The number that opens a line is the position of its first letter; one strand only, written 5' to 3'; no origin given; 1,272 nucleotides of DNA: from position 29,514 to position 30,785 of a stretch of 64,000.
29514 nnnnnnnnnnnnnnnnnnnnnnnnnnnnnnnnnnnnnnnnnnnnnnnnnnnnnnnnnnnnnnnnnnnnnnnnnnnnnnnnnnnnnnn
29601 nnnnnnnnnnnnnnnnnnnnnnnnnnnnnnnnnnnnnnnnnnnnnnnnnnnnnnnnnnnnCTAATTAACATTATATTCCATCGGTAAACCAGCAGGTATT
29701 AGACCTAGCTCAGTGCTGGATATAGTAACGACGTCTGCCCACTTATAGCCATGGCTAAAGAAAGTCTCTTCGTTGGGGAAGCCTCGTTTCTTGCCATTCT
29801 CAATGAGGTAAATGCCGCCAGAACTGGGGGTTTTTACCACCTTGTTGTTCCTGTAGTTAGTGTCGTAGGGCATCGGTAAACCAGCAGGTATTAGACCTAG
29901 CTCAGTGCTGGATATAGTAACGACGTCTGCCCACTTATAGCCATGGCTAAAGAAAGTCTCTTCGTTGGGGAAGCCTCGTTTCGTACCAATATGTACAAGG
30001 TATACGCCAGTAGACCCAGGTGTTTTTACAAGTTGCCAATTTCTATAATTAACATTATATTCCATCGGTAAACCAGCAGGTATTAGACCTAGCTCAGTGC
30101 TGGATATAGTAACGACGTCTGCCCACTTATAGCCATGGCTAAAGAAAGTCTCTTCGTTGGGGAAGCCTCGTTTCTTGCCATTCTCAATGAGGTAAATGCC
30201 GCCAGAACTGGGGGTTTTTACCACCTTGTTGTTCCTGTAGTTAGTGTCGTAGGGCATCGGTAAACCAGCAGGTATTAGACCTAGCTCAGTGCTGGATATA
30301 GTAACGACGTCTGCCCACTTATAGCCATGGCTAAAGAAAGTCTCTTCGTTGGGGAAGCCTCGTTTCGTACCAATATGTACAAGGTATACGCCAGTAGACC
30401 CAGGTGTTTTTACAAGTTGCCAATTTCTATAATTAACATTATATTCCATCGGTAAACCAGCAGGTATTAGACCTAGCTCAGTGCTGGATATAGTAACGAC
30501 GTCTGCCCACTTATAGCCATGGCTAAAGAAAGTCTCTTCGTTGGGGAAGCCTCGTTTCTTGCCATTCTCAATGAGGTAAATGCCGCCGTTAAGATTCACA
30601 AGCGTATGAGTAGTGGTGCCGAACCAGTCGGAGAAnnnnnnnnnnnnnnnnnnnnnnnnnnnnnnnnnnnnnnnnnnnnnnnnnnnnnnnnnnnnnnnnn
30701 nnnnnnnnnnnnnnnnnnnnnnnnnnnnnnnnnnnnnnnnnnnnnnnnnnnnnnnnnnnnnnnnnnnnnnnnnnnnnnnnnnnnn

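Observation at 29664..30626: Perfect 384-bp tandem repeat (alternating 64-aa modules A/B) forming the C-terminal half of a secreted putative muramidase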

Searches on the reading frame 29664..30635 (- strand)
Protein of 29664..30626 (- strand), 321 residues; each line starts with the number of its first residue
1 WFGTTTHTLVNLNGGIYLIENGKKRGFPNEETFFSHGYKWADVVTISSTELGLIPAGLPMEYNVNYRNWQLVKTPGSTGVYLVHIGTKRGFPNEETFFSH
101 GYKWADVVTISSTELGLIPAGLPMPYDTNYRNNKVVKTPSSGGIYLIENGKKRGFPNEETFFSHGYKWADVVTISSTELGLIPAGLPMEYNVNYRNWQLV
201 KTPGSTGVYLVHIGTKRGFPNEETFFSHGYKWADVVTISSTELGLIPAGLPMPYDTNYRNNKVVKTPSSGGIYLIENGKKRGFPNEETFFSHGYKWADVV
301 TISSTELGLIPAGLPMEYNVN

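Call 29: predict_structure(alignment_id=A2)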
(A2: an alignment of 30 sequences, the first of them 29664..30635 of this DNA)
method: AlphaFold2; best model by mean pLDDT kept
length: 324 residues; sequences in the alignment: 30
mean_pLDDT: 94.3   pTM: 0.75
mean pLDDT of the five models: 94.3, 94.0, 93.6, 93.3, 93.2
residues with pLDDT >= 90: 300; 70-90: 14; 50-70: 2; < 50: 8
segments of 3 or more residues with pLDDT < 50: 1-8
pLDDT, mean of each block of 10 residues (from residue 1): 45 89 93 95 91 93 96 96 97 97 97 97 98 98 93 98 97 96 98 98 95 98 97 97 97 98 97 94 97 96 96 97 90
secondary structure, 60 per line:
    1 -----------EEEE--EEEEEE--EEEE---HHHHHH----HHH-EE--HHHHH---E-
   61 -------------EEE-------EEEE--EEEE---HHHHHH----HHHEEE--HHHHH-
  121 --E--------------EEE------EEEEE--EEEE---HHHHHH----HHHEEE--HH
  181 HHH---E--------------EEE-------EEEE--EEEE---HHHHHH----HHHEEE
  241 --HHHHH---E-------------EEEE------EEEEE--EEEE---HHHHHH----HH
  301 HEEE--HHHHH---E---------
elements in order: E12-15 E18-23 E26-29 H33-38 H51-55 E74-76 E84-87 E90-93 H97-102 E110-112 H115-119 E138-140 E147-151 E154-157 H161-166 E174-176 H179-183 E202-204 E212-215 E218-221 H225-230 E238-240 H243-247 E265-268 E275-279 E282-285 H289-294 E302-304 H307-311

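Call 52: fold_search(model_id=the predicted structure, library=pdb)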
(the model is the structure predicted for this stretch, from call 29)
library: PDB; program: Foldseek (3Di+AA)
matches with E <= 10: 110; with E <= 0.001: 10
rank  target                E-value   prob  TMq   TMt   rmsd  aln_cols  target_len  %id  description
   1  7nps_B1               4.6e-06  1.00  0.17  0.14  47.5       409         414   11  Structure of the periplasmic assembly from the ESX-5 inner membrane complex, C1 model (released 2021-05-26)
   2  4kk7                  6.4e-06  1.00  0.22  0.19  40.0       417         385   12  Structure of EccB1 from the type VII (ESX-1) secretion system of Mycobacterium tuberculosis. (released 2013-06-19)
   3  7np7_B1               7.8e-06  1.00  0.17  0.12  46.9       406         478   11  Structure of an intact ESX-5 inner membrane complex, Composite C1 model (released 2021-06-02)
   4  7nps_B4               1.6e-05  0.99  0.16  0.13  47.3       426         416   10  Structure of the periplasmic assembly from the ESX-5 inner membrane complex, C1 model (released 2021-05-26)
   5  7np7_B4               2.0e-05  0.99  0.16  0.12  47.5       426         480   10  Structure of an intact ESX-5 inner membrane complex, Composite C1 model (released 2021-06-02)
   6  5ebc                  2.6e-05  0.99  0.17  0.15  47.5       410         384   11  Crystal structure of EccB1 of Mycobacterium tuberculosis in spacegroup P21 (state III) (released 2016-02-17)
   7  3x3m                  3.6e-05  1.00  0.22  0.19  39.5       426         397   11  Crystal structure of EccB1 of Mycobacterium tuberculosis in spacegroup P212121 (released 2015-12-09)
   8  5cyu                  4.5e-05  1.00  0.19  0.18  39.2       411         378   14  Structure of the soluble domain of EccB1 from the Mycobacterium smegmatis ESX-1 secretion system. (released 2015-08-12)
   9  5ebd                  4.5e-05  0.99  0.17  0.15  47.6       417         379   13  Crystal structure of EccB1 of Mycobacterium tuberculosis in spacegroup P21 (state IV) (released 2016-02-17)
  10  3x3n                  5.0e-05  0.99  0.17  0.14  47.1       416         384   11  Crystal structure of EccB1 of Mycobacterium tuberculosis in spacegroup P21 (released 2015-12-09)
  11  6sgy_A                1.7e-03  0.90  0.16  0.13  37.8       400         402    9  Structure of EccB3 dimer from the ESX-3 core complex (released 2019-10-09)
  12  3qi0_A                1.7e-01  0.07  0.07  0.09  34.4       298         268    6  Structural, thermodynamic and kinetic analysis of the picomolar binding affinity interaction of the beta-lactamase inh (released 2011-07-20)
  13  1gxd_B                2.2e-01  0.08  0.09  0.05  27.1       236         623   10  proMMP-2/TIMP-2 complex (released 2002-07-09)
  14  1qjs_A                2.6e-01  0.03  0.08  0.06  31.8       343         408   11  mammalian blood serum haemopexin glycosylated-native protein and in complex with its ligand haem (released 2000-02-03)
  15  3qhy_B                3.2e-01  0.06  0.07  0.08  30.4       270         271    4  Structural, thermodynamic and kinetic analysis of the picomolar binding affinity interaction of the beta-lactamase inh (released 2011-07-20)
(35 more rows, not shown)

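Call 63: search_protein_representatives(protein=window:29664-30626:-)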
Query: 321 residues. Proteins with E-value up to 0.001 (for the whole library): 3104; up to 1e-10: 1054; up to 1e-30: 107. The best 150 are listed.
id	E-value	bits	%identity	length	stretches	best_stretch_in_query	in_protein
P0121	4.4e-170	581.6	32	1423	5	14-313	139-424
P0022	2.3e-99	349.1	53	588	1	1-314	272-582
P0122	6.4e-97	341.1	30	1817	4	13-309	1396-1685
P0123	1.9e-90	319.8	33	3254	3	15-292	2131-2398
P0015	2.0e-87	309.9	51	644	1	1-317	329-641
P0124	1.9e-82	293.5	48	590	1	1-316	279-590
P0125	6.2e-82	291.8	27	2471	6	9-314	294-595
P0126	1.1e-80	287.7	59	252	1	53-316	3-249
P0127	8.1e-77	275.0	32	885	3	8-316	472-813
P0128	2.5e-72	260.2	49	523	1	68-316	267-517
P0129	8.5e-70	251.9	30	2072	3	85-316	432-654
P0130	1.3e-68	248.0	24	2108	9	16-307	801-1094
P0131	1.9e-68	247.4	33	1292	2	50-317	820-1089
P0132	5.2e-67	242.7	35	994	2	5-244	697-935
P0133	7.9e-64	232.3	28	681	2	16-319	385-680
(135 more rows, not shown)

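Call 66: search_protein_families(library=pfam, alignment_id=A4, max_evalue=0.0001)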
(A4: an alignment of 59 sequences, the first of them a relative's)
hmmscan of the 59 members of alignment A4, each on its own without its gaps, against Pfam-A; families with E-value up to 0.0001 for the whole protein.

A. member 1, P0127 (885 aa): 2 families
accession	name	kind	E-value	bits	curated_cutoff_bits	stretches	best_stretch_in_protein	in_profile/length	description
PF08310.17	LGFP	-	2.2e-20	73.2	22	2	356-411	1-51/53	LGFP repeat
PF01551.29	Peptidase_M23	-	1.4e-09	38.4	28.7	1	114-203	2-88/96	Peptidase family M23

B. families by the number of members that match (of 59 scanned): 30 families (the first 25 are shown)
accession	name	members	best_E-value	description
PF01510.30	Amidase_2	16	3.4e-17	N-acetylmuramoyl-L-alanine amidase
PF08486.15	SpoIID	14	5.4e-18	Stage II sporulation protein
PF00082.27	Peptidase_S8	8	2.7e-64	Subtilase family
PF22148.1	Fervidolysin_NPro-like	4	4.7e-15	Fervidolysin N-terminal prodomain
PF05108.18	T7SS_ESX1_EccB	4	1.7e-08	Type VII secretion system ESX-1, transport TM domain B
PF01832.25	Glucosaminidase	3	1.5e-14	Mannosyl-glycoprotein endo-beta-N-acetylglucosaminidase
PF16158.11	N_BRCA1_IG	3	1.3e-11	Ig-like domain from next to BRCA1 gene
PF18884.5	TSP3_bac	3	2.6e-07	Bacterial TSP3 repeat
PF19190.6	BACON_2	3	5.5e-07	Viral BACON domain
PF05345.18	He_PIG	2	3.1e-35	Putative Ig domain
PF01551.29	Peptidase_M23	2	5.4e-22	Peptidase family M23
PF05257.22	CHAP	2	9e-16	CHAP domain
PF24908.1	Ig_SIBA-E_2nd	2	3.1e-06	Integrin beta-like protein A-E, second Ig-like domain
PF00188.32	CAP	1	9e-23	Cysteine-rich secretory protein family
PF08310.17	LGFP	1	2.2e-20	LGFP repeat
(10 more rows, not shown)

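Call 76: find_homologous_proteins(query=window:29664-30626:-, max_evalue=1e-20)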
Query window:29664-30626:- (321 aa): 19 proteins with E <= 1e-20 among 8000 candidates.
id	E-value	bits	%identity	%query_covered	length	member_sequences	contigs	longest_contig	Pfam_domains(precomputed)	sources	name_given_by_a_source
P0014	8.0e-82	293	55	79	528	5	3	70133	-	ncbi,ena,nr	ncbi:hypothetical protein KC930_01290 [Candidatus Saccharibacteria bacterium]|nr:hypothetical protei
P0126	3.4e-80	288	56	83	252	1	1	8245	-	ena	-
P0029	5.4e-78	281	53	79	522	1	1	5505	-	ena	-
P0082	2.4e-75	272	52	79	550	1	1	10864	-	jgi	-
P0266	3.8e-74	268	52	79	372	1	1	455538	-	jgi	jgi:hypothetical protein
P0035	1.1e-72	263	49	80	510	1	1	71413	-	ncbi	-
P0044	1.8e-61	226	53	59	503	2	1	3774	-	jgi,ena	-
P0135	4.5e-59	218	56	55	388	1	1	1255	PF18657.7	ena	-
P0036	6.6e-58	215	54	59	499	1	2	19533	-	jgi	jgi:hypothetical protein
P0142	6.9e-54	201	51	60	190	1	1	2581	-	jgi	-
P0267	1.9e-42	164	62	39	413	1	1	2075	-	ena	-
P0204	4.4e-33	133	57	39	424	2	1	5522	-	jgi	-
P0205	6.0e-33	132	28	74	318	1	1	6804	-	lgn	-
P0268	2.0e-25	108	30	73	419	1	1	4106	-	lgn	-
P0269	1.2e-24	105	37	56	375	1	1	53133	PF05257.23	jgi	jgi:surface antigen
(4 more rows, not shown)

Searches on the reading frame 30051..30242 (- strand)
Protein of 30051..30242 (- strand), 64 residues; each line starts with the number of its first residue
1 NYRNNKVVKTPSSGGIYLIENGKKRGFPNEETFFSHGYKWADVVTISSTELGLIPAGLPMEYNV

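Call 56: search_solved_structures(query=A3, max_evalue=10, show_alignments=3)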
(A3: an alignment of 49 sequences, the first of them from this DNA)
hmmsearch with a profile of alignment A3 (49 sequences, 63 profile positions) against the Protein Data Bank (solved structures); distinct sequences matched with E-value up to 10: 14.
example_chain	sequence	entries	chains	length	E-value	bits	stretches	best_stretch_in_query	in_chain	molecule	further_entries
5fq7_G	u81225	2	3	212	0.064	16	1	10-35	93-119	BT_2262 | BT_2262 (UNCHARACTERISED LIPOPROTEIN)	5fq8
5fq3_A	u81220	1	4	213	0.065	16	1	10-35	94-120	BT_2262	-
7vsr_M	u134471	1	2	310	0.097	15.4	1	26-57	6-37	Protein McrC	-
6hz4_M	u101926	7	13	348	0.13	15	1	26-57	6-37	Protein McrC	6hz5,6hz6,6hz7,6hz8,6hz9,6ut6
2b6m_A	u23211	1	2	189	0.46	13.2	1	31-61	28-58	Thiol:disulfide interchange protein dsbA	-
2b3s_A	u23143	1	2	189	0.5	13.1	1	31-61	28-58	Thiol:disulfide interchange protein dsbA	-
4dkd_C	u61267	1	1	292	0.79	12.5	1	14-49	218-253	Macrophage colony-stimulating factor 1 receptor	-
2mbs_A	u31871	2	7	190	1.3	11.8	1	35-61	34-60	Thiol:disulfide interchange protein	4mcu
1fvj_A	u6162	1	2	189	1.3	11.8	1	32-61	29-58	DISULFIDE BOND FORMATION PROTEIN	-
1ti1_A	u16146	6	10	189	1.4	11.7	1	32-61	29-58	Thiol:disulfide interchange protein dsbA | Thiol: disulfide interchange protein dsbA | Thiol/disulfide oxidoreductase DsbA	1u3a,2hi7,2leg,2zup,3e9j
9y0p_A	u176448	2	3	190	1.4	11.7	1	32-61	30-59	Thiol:disulfide interchange protein DsbA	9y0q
4tky_A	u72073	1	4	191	1.4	11.7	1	32-61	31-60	Thiol:disulfide interchange protein DsbA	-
4wrm_A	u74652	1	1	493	1.5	11.6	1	14-49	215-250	Macrophage colony-stimulating factor 1 receptor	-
4liq_E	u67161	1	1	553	1.8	11.4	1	14-49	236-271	Macrophage colony-stimulating factor 1 receptor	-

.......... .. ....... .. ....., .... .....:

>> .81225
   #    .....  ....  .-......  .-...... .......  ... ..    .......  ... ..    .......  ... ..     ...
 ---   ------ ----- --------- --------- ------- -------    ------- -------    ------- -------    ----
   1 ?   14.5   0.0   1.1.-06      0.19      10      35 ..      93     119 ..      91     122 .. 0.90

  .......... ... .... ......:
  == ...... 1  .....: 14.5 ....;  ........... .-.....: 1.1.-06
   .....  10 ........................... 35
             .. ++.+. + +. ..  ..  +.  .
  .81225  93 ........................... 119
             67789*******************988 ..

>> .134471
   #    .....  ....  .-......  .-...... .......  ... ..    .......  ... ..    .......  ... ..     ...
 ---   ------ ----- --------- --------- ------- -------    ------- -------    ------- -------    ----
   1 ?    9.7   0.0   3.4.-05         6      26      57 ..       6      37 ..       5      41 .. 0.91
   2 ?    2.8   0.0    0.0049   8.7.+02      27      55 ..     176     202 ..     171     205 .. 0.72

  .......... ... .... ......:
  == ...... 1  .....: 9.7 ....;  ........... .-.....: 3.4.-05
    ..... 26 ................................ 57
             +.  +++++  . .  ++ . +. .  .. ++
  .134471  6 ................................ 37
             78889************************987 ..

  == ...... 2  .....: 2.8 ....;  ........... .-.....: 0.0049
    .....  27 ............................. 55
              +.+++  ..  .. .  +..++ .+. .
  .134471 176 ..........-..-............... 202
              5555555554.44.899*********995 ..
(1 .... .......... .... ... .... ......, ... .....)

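Call 57: search_protein_families(library=pfam, alignment_id=A3, max_evalue=1)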
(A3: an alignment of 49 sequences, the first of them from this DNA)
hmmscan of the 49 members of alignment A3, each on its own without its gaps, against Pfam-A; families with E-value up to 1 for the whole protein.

A. member 1, seq(64 aa): 0 families

B. families by the number of members that match (of 49 scanned): 4 families
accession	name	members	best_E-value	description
PF11344.13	DUF3146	2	0.037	Protein of unknown function (DUF3146)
PF06357.16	Omega-toxin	2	0.12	Omega-atracotoxin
PF12844.13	HTH_19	1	0.049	Helix-turn-helix domain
PF06138.17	Chordopox_E11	1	0.076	Chordopoxvirus E11 protein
